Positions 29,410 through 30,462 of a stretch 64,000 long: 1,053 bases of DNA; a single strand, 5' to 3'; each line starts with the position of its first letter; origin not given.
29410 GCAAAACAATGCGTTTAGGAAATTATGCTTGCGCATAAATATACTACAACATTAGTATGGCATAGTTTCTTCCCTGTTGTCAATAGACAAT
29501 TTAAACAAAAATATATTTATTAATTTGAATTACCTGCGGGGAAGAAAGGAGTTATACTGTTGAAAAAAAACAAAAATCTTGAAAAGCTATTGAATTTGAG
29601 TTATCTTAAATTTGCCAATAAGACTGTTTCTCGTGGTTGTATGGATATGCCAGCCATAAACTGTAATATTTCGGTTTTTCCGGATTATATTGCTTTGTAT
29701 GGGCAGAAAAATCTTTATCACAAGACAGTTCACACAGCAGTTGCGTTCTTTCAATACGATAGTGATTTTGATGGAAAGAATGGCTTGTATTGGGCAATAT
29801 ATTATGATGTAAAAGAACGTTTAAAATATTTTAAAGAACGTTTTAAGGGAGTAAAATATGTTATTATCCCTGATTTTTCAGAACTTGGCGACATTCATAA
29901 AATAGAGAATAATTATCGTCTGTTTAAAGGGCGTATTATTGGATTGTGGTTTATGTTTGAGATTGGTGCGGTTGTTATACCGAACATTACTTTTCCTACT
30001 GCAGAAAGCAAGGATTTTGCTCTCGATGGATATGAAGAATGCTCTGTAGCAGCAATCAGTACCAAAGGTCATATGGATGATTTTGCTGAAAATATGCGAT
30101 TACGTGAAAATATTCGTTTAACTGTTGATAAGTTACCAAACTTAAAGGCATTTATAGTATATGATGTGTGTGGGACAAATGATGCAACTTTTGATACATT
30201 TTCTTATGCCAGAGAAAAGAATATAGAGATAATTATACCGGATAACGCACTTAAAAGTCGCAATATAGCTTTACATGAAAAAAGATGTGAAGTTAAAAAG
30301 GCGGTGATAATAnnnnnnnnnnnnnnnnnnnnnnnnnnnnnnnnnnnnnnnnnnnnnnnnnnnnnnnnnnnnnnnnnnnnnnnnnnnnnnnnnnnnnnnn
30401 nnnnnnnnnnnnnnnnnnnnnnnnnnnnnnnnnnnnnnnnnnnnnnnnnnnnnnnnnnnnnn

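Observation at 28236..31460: Candidate undescribed four-gene toxin/defence module: XRE-HTH::ImmA/IrrE fusion, DUF4417-like protein, PD-(D/E)xK-like small protein and pentapeptide-repeat protein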

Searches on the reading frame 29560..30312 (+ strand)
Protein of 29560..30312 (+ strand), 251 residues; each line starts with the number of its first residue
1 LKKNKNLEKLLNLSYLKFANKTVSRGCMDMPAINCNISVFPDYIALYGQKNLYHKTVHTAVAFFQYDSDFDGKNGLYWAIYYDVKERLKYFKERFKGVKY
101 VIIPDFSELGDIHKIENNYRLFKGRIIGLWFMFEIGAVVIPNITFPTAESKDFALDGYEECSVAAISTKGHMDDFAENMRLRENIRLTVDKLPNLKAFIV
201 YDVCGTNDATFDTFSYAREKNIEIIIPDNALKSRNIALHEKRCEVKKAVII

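Call 3: search_protein_families(library=pfam, proteins=[window:29560-30312:+], max_evalue=0.1)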
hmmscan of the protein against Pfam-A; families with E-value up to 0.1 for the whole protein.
window:29560-30312:+ (251 aa): 1 family
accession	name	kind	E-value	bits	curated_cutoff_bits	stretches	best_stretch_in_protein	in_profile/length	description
PF14386.11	DUF4417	-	1.6e-13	51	28.9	1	25-192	4-157/183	Domain of unknown function (DUF4417)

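Call 4: search_protein_families(library=padloc, proteins=[window:29560-30312:+], max_evalue=0.1)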
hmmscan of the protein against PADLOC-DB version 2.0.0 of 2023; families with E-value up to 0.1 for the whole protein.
window:29560-30312:+ (251 aa): 0 families

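Call 5: search_protein_families(library=ncbifam, proteins=[window:29560-30312:+], max_evalue=0.1)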
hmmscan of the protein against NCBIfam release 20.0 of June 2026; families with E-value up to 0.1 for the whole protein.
window:29560-30312:+ (251 aa): 1 family
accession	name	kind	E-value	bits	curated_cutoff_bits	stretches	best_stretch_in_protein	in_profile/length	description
TIGR01284.1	alt_nitrog_alph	subfamily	0.0069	14.9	512.8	0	175-212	106-143/457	nitrogenase subunit alpha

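Call 6: search_protein_families(library=phrogs, proteins=[window:29560-30312:+], max_evalue=0.1)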
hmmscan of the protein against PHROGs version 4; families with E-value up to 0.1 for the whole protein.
window:29560-30312:+ (251 aa): 3 families
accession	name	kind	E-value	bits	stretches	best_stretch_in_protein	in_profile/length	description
phrog_8680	-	unknown function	5.7e-16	59.3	1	12-201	15-189/221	-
phrog_940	-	DNA, RNA and nucleotide metabolism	3.2e-11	44.1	1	12-201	158-335/388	nuclease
phrog_28717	-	unknown function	0.091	13.7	0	172-203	7-38/71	-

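Call 12: search_solved_structures(query=window:29560-30312:+, max_evalue=10, show_alignments=2)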
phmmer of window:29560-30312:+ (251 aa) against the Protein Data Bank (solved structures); distinct sequences matched with E-value up to 10: 3.
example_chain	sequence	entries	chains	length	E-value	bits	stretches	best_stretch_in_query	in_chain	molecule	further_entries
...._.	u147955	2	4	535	1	12.1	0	171-218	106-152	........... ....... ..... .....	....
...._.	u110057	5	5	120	1.2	12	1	60-98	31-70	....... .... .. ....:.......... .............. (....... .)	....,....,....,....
6yj4_h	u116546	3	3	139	1.5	11.6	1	60-98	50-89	subunit NUNM of protein NADH:Ubiquinone Oxidoreductase (Complex I) | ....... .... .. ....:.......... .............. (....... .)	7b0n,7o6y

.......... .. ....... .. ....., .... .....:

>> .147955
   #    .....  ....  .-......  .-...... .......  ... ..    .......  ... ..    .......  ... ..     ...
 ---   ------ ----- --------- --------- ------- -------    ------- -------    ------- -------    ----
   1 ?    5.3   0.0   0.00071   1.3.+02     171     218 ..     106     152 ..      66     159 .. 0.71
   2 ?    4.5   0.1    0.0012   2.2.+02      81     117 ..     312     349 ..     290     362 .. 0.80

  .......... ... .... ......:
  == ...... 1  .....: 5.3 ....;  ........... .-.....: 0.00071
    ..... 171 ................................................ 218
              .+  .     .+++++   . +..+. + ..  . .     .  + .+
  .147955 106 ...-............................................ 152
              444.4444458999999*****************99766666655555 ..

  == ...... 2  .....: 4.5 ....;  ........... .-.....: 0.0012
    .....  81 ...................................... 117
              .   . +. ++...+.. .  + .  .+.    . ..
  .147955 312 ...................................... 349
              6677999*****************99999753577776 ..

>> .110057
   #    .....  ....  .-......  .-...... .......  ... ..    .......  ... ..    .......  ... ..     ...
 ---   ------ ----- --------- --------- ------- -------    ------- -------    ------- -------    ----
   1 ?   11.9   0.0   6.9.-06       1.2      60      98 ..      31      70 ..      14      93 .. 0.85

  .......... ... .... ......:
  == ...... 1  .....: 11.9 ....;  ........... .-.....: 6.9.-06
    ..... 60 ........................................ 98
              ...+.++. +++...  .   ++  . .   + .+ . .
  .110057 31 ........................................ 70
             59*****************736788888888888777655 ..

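Call 19: find_homologous_proteins(query=window:29560-30312:+, max_evalue=0.001)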
Query window:29560-30312:+ (251 aa): 200 proteins with E <= 0.001 among 420 candidates; the best 120 are listed.
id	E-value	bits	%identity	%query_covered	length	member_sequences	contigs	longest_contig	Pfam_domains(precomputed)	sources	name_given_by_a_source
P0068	4.9e-166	568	100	100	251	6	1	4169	PF14386.12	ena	-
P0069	2.8e-133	461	82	99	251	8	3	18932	PF14386.12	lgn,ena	-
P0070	7.6e-133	460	80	100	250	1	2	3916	PF14386.12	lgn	-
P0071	5.7e-132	457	82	91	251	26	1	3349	PF14386.12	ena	-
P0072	6.3e-132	457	80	100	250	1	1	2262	PF14386.12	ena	-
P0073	1.2e-131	456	82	91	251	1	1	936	PF14386.12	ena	-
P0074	2.9e-130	451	80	99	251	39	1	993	PF14386.12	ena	-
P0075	5.2e-130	450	79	100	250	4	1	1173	PF14386.12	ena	-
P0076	5.4e-130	450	80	92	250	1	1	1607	PF14386.12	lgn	-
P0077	5.8e-130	450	80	92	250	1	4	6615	PF14386.12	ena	-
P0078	1.7e-129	449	79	93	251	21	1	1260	PF14386.12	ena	-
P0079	2.5e-129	448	78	100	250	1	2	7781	PF14386.12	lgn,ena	-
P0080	1.2e-128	446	78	100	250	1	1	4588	PF14386.12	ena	-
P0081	2.7e-128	445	78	99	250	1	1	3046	PF14386.12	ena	-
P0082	4.0e-128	444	79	92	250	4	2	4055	PF14386.12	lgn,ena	-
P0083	7.0e-128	443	78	99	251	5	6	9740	PF14386.12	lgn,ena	-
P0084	2.5e-127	442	78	100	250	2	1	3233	PF14386.12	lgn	-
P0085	3.7e-127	441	78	99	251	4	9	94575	PF14386.12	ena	-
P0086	4.0e-127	441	76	100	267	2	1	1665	PF14386.12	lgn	-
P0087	1.2e-126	439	77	99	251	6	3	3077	PF14386.12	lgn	-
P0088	2.7e-126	438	78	100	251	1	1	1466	PF14386.12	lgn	-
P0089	3.7e-126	438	78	100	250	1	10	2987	PF14386.12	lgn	-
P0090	4.5e-126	438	76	100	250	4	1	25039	PF14386.12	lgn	-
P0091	8.1e-126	437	76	100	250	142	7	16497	PF14386.12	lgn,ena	-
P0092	3.6e-125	435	74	100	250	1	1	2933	PF14386.12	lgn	-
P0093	4.0e-125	434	76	100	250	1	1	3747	PF14386.12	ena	-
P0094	3.5e-124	431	76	100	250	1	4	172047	PF14386.12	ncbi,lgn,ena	-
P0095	4.5e-124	431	76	100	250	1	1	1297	PF14386.12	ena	-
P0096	2.7e-123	428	74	100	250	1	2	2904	PF14386.12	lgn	-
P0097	4.2e-123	428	75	100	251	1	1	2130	PF14386.12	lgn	-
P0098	2.6e-122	425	77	92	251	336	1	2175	PF14386.12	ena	-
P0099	4.1e-122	425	76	92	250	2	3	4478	PF14386.12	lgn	-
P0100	9.7e-122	423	75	92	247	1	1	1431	PF14386.12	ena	-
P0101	1.2e-119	416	78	92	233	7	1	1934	PF14386.12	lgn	-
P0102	5.8e-119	414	73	99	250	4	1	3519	PF14386.12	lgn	-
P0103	6.2e-119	414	74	96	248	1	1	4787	PF14386.12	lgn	-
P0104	1.1e-118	413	72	100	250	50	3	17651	PF14386.12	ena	-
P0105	1.2e-118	413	72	100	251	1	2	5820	PF14386.12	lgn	-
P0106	2.1e-118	412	72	99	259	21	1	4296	PF14386.12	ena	-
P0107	2.4e-118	412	72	99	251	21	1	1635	PF14386.12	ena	-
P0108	7.4e-118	411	81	90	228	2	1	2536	PF14386.12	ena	-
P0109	2.7e-116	406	74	94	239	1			PF14386.12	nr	nr:DUF4417 domain-containing protein [Lachnospiraceae bacterium]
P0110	2.9e-116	405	73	100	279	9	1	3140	PF14386.12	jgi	-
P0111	6.4e-116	404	78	88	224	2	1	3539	PF14386.12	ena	-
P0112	1.2e-115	403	77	89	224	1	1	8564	PF14386.12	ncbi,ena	-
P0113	2.0e-115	403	71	100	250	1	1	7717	PF14386.12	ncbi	ncbi:MAG: DUF4417 domain-containing protein [Oscillospiraceae bacterium]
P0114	4.0e-115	402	69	99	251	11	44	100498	PF14386.12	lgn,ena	-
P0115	3.4e-113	395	74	92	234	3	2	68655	PF14386.12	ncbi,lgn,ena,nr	ncbi:MAG: DUF4417 domain-containing protein [Lachnospiraceae bacterium]|nr:DUF4417 domain-containing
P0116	2.8e-112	392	68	100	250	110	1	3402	PF14386.12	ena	-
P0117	1.6e-111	390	69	99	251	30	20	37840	PF14386.12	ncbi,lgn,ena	-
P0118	6.9e-111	388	76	89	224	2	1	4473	PF14386.12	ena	-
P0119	1.8e-109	383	67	99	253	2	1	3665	PF14386.12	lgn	-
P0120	2.5e-109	383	66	100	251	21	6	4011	PF14386.12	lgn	-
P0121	1.9e-107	377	68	96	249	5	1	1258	PF14386.12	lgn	-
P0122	2.3e-107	376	69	96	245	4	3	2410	PF14386.12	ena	-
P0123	2.4e-105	370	67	94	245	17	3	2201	PF14386.12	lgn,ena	-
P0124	9.7e-105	368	67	100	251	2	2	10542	PF14386.12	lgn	-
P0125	2.1e-104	367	65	96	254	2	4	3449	PF14386.12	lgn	-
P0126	2.1e-103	363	68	96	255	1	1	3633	PF14386.12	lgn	-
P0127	5.1e-102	359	65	94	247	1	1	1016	PF14386.12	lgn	-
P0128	3.5e-101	356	65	87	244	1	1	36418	PF14386.12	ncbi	-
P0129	1.8e-100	354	62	100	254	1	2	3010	PF14386.12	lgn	-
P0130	7.1e-100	352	59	100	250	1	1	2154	PF14386.12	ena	-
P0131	1.9e-99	350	63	96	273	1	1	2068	PF14386.12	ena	-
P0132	4.9e-99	349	81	76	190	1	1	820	PF14386.12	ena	-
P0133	1.1e-98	348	81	70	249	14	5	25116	PF14386.12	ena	-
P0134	2.9e-98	346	81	70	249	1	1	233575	PF14386.12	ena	-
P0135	9.7e-93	328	61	94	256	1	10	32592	PF14386.12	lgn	-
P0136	1.1e-92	328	62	94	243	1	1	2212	PF14386.12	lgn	-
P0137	1.4e-92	328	61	94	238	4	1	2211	PF14386.12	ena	-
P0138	4.5e-92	326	60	90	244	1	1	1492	PF14386.12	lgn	-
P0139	5.3e-91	323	61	96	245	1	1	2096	PF14386.12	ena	-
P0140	2.1e-90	321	60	94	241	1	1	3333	PF14386.12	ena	-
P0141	2.5e-90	320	58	91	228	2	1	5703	PF14386.12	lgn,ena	-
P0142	7.7e-90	319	57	91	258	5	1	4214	PF14386.12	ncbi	-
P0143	3.3e-89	317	62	92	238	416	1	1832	PF14386.12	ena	-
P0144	3.4e-89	317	59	98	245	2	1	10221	PF14386.12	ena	-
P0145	1.6e-88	315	59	93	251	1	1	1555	PF14386.12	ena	-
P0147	5.2e-88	313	60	94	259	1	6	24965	PF14386.12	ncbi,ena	-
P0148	1.7e-87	311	59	96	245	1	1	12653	PF14386.12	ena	-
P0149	6.6e-87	309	59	94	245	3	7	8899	PF14386.12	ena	-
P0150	3.9e-86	307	59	94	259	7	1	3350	PF14386.12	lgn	-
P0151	4.7e-86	306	58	94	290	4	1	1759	PF14386.12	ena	-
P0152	1.7e-84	301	58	96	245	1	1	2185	PF14386.12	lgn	-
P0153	4.4e-84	300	81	65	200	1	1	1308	PF14386.12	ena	-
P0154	8.4e-84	299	58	95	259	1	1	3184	PF14386.12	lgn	-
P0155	4.0e-83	297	57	93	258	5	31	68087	PF14386.12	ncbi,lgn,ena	-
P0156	7.1e-83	296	57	95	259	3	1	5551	PF14386.12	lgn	-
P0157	1.1e-82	295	55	98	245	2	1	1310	PF14386.12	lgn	-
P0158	1.7e-82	295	71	73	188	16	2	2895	PF14386.12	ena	-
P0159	8.6e-82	292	57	94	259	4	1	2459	PF14386.12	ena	-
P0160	1.6e-81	292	57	86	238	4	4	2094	PF14386.12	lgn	-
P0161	2.6e-81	291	55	96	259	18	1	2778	PF14386.12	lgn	-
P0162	3.8e-81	290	55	93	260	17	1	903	PF14386.12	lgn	-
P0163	4.3e-81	290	58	96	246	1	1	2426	PF14386.12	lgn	-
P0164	9.9e-81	289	55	94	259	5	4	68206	PF14386.12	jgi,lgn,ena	-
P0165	1.1e-80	289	55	96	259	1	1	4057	PF14386.12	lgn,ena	-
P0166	1.2e-80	289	79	65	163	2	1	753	PF14386.12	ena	-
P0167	3.0e-80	287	55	94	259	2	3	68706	PF14386.12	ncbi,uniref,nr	ncbi:DUF4417 domain-containing protein [Paratractidigestivibacter sp.]|uniref:DUF4417 domain-contain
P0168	4.1e-80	287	57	94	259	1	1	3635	PF14386.12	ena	-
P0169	4.3e-80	287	59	92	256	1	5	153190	PF14386.12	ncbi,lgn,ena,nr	ncbi:MAG: DUF4417 domain-containing protein [Eubacterium sp.]|nr:DUF4417 domain-containing protein [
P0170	5.5e-80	287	57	94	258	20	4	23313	PF14386.12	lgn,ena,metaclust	metaclust:\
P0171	8.9e-80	286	81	63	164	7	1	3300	PF14386.12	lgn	-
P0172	9.0e-80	286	55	95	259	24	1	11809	PF14386.12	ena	-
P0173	1.3e-79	285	55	96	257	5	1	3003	PF14386.12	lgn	-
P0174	1.4e-79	285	55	94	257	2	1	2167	PF14386.12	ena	-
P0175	1.4e-79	285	55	94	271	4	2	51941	PF14386.12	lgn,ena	-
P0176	2.2e-79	285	55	96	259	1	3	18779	PF14386.12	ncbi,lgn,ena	-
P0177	3.0e-79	284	55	91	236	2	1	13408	PF14386.12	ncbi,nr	ncbi:MAG: DUF4417 domain-containing protein [Coriobacteriia bacterium]|nr:DUF4417 domain-containing 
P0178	1.1e-78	282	53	94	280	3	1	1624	PF14386.12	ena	-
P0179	1.2e-78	282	53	94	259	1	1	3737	PF14386.12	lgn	-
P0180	1.2e-78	282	53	93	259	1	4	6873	PF14386.12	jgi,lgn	-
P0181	1.2e-78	282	55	93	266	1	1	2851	PF14386.12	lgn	-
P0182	1.4e-78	282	55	94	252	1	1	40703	PF14386.12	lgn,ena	-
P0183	1.8e-78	282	54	96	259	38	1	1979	PF14386.12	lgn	-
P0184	3.7e-78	281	56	95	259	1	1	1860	PF14386.12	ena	-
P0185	7.3e-78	280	53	96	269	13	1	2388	PF14386.12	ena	-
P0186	1.0e-77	279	54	94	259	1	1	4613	PF14386.12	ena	-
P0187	1.1e-77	279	53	95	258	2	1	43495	PF14386.12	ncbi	-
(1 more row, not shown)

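Call 26: find_related_loci(query=A2, collection=genome_contigs, flank=7000)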
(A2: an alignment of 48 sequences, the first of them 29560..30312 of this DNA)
Query A2 (251 aa) in genome_contigs; peptide patterns used: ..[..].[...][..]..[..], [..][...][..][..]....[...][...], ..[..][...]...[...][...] (x = any residue, [..] = any of these).
291 stretches matched a pattern; 101 encode a relative of the query (tblastn E <= 1e-3); the best 80 are kept; 80 distinct loci.
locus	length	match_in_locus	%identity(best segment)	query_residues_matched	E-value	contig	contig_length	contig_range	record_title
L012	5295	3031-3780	78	1-250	8e-134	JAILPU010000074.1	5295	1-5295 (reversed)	MAG: Lachnospiraceae bacterium isolate RUI340 k141_3482627_flag=0_multi=9.9808_len=5295, whole genome shotgun sequence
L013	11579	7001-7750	80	1-250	6e-131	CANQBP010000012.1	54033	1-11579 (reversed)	MAG: uncultured Clostridia bacterium isolate Lapin-002__bin115 genome assembly, contig: Lapin-002__NODE_772_length_54033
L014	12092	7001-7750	75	1-250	2e-129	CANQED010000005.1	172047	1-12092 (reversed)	MAG: uncultured Ruminiclostridium sp. isolate Lapin-002__bin51 genome assembly, contig: Lapin-002__NODE_65_length_172047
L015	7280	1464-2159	81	18-250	2e-128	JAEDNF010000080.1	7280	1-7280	MAG: Oscillospiraceae bacterium isolate MAG285 NODE_8830_length_7280_cov_5.346298, whole genome shotgun sequence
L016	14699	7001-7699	79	18-250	6e-126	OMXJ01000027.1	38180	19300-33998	uncultured Clostridiales bacterium isolate RUG066 genome assembly, contig: scaffold_876, whole genome shotgun sequence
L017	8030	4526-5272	73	1-249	7e-125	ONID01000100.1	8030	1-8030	uncultured Clostridiales bacterium isolate RUG328 genome assembly, contig: scaffold_7109, whole genome shotgun sequence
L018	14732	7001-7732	75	6-249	2e-124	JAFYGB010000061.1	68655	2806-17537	MAG: Lachnospiraceae bacterium isolate RGIG7058 Sheep_Rumen.Co__c3185586, whole genome shotgun sequence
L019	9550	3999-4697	78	18-250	9e-125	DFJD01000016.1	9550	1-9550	MAG TPA_asm: Clostridiales bacterium UBA3680 UBA3680_contig_38070, whole genome shotgun sequence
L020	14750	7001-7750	72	1-250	6e-124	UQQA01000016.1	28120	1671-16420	uncultured Ruminococcus sp. isolate UMGS533 genome assembly, contig: NODE_353_length_28120_cov_4.085801, whole genome sh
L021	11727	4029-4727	77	18-250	2e-123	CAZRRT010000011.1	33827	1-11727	MAG TPA_asm: uncultured Ruminiclostridium sp. isolate SRP287540_co1_19 genome assembly, contig: NODE_1255_length_33827_c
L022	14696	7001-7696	77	18-250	2e-123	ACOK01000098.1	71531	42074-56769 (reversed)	Ruminococcus flavefaciens FD-1 Contig103, whole genome shotgun sequence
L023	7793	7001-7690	76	21-250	6e-123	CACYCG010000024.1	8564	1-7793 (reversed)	MAG: uncultured Ruminococcus sp. isolate RUG11816 genome assembly, contig: RUG11816_asm_24, whole genome shotgun sequenc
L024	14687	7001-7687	78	21-249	3e-122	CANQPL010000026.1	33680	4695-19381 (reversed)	MAG: uncultured Clostridia bacterium isolate Lapin-012__bin44 genome assembly, contig: Lapin-012__NODE_2036_length_33680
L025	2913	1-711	74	15-250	3e-125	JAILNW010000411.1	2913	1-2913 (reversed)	MAG: Lachnospiraceae bacterium isolate RUI290 k141_12634687_flag=0_multi=6.9784_len=2913, whole genome shotgun sequence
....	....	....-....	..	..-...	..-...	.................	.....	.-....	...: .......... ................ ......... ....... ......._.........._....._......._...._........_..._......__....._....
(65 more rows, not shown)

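Call 32: predict_structure(alignment_id=A2)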
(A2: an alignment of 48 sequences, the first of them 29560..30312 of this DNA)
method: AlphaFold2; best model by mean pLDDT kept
length: 251 residues; sequences in the alignment: 48
mean_pLDDT: 85.5   pTM: 0.84
mean pLDDT of the five models: 85.5, 84.7, 84.5, 84.4, 82.1
residues with pLDDT >= 90: 138; 70-90: 65; 50-70: 43; < 50: 5
segments of 3 or more residues with pLDDT < 50: 1-3
pLDDT, mean of each block of 10 residues (from residue 1): 55 85 89 96 92 95 70 86 94 97 78 82 93 97 85 92 90 86 95 96 76 96 91 68 58 44
secondary structure, 60 per line:
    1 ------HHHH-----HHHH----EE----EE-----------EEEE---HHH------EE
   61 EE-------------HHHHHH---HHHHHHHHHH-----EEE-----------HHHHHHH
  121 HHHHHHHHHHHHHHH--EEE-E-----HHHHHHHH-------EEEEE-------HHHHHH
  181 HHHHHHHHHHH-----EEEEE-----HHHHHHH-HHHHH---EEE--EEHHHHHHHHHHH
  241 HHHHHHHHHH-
elements in order: H7-10 H16-19 E43-46 E59-62 H76-81 H85-94 E100-102 H114-135 E138-140 H148-155 E163-167 H175-191 E197-201 H207-213 H215-219 E223-225 H230-250

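Call 35: fold_search(model_id=the predicted structure, library=pdb)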
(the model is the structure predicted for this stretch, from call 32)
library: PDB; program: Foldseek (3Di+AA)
matches with E <= 10: 1253; with E <= 0.001: 1
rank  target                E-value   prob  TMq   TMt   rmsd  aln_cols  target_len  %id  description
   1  8k7m_A                7.2e-04  0.99  0.34  0.36   6.8       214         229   14  De novo design protein -T01 (released 2024-07-31)
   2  8k7m_B                2.7e-03  0.90  0.30  0.32   9.1       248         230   11  De novo design protein -T01 (released 2024-07-31)
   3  7mcc                  5.7e-03  0.72  0.27  0.31   8.9       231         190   12  Crystal structure of an AI-designed TIM-barrel F2C (released 2022-01-19)
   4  2p10_A                1.3e-02  0.90  0.36  0.34   7.3       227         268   12  CRYSTAL STRUCTURE OF A PUTATIVE PHOSPHONOPYRUVATE HYDROLASE (MLL9387) FROM MESORHIZOBIUM LOTI MAFF303099 AT 2.15 A RES (released 2007-03-20)
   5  2p10_B                1.5e-02  0.95  0.38  0.36   6.6       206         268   12  CRYSTAL STRUCTURE OF A PUTATIVE PHOSPHONOPYRUVATE HYDROLASE (MLL9387) FROM MESORHIZOBIUM LOTI MAFF303099 AT 2.15 A RES (released 2007-03-20)
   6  4q47_A                1.7e-02  0.57  0.30  0.18  13.3       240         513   10  Structure of the DrRecQ Catalytic Core in complex with ADP (released 2015-05-20)
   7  3uwx_B                1.7e-02  0.35  0.23  0.14   9.7       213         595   13  Crystal structure of UvrA-UvrB complex (released 2012-02-08)
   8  8hzy_B                1.8e-02  0.30  0.26  0.18  18.8       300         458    9  The crystal structure of a Radical SAM Enzyme DesII (released 2024-07-10)
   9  2p10_F                2.0e-02  0.90  0.37  0.35   6.9       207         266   12  CRYSTAL STRUCTURE OF A PUTATIVE PHOSPHONOPYRUVATE HYDROLASE (MLL9387) FROM MESORHIZOBIUM LOTI MAFF303099 AT 2.15 A RES (released 2007-03-20)
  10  3qqw_D                2.3e-02  0.82  0.38  0.35   7.6       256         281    8  Crystal structure of a putative lyase (Reut_B4148) from Ralstonia eutropha JMP134 at 2.44 A resolution (released 2011-03-02)
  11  7drd_C                2.3e-02  0.54  0.32  0.31  10.6       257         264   13  Cryo-EM structure of DgpB-C at 2.85 angstrom resolution (released 2021-12-08)
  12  4w8l_A                2.4e-02  0.51  0.29  0.23   9.9       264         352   11  Structure of GH10 from Paenibacillus barcinonensis (released 2015-06-03)
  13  3s6d                  2.7e-02  0.69  0.35  0.33   8.1       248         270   10  Crystal structure of a putative triosephosphate isomerase from Coccidioides immitis (released 2011-06-22)
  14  4lrt_C                2.7e-02  0.69  0.36  0.29   9.2       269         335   10  Crystal and solution structures of the bifunctional enzyme (Aldolase/Aldehyde dehydrogenase) from Thermomonospora curv (released 2013-09-04)
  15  7mcd_B                3.1e-02  0.51  0.30  0.37   7.7       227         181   11  Crystal structure of an AI-designed TIM-barrel F15C (released 2022-01-19)
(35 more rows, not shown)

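Call 51: search_dna_similar(query=window:29560-30312:+, collection=phages, mode=protein, max_evalue=0.001, max_rows=25)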
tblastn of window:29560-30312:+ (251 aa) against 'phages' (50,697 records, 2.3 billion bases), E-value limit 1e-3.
Records with a match: 77; places in all: 77; records where one place covers at least 80% of the query: 0.
Best place of each record, by identity: <60% 77.
By first word of the organism name: Streptococcus 50; Mycobacterium 24; Bacteriophage 2; Lactococcus 1.
By host as written in the record: Mycobacterium smegmatis mc2 155 21; - 4; Mycobacterium smegmatis mc#155 2; Streptococcus pyogenes K56; Streptococcus pyogenes ATCC 12204 2; Streptococcus pneumoniae 34/3 2; Streptococcus pneumoniae BHN167 2; Streptococcus pneumoniae Rx1 2; Streptococcus pneumoniae 19A 2; and 33 more.
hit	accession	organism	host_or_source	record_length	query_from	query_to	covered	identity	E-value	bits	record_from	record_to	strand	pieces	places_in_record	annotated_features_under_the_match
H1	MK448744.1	Streptococcus phage Javan377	Streptococcus parasanguinis F0449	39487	20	201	73%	25.7%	6e-5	50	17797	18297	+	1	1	DNA modification methylase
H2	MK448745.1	Streptococcus phage Javan381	Streptococcus parasanguinis SRR387741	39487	20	201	73%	25.7%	6e-5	50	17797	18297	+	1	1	DNA modification methylase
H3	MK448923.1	Streptococcus phage Javan380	Streptococcus parasanguinis SRR387738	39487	20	201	73%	25.7%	6e-5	50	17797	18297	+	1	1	DNA modification methylase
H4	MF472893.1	Mycobacterium phage MissWhite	Mycobacterium smegmatis mc2 155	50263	41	195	62%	27.2%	1e-4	49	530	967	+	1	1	1: hypothetical protein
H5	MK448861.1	Streptococcus phage Javan174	Streptococcus entericus DSM_14446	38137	20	170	60%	27.6%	1e-4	49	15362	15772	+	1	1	DNA modification methylase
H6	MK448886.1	Streptococcus phage Javan254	Streptococcus himalayensis HTS2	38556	20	170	60%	27.6%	6e-4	47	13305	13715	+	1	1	DNA modification methylase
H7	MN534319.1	Lactococcus phage proPhi6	Lactococcus lactis subsp. cremoris TIFN6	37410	20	170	60%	27.4%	1e-5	52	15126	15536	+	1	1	chromosome partitioning protein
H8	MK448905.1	Streptococcus phage Javan318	Streptococcus mitis P-2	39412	84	234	60%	26.3%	8e-4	46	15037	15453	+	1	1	DNA modification methylase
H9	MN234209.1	Mycobacterium phage Toaka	Mycobacterium smegmatis mc2 155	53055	93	224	53%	27.5%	2e-5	51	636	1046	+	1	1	1: hypothetical protein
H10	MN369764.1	Mycobacterium phage Rahalelujah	Mycobacterium smegmatis mc2 155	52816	93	196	41%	33.7%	2e-5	51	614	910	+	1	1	1: hypothetical protein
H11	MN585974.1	Mycobacterium phage DreamTeam1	Mycobacterium smegmatis mc2 155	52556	93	195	41%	32.7%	1e-7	58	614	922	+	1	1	1: hypothetical protein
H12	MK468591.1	Mycobacterium phage Arissanae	Mycobacterium smegmatis mc2 155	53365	93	196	41%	31.7%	3e-4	47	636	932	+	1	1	1: hypothetical protein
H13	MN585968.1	Mycobacterium phage Leogania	Mycobacterium smegmatis mc2 155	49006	82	195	45%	28.7%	9e-5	49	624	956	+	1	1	1: hypothetical protein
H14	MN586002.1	Mycobacterium phage BiancaTri92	Mycobacterium smegmatis mc2 155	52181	82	195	45%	28.7%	9e-5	49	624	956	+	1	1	1: hypothetical protein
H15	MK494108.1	Mycobacterium phage Charm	Mycobacterium smegmatis mc2 155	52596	93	195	41%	31.7%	2e-7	57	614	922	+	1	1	1: hypothetical protein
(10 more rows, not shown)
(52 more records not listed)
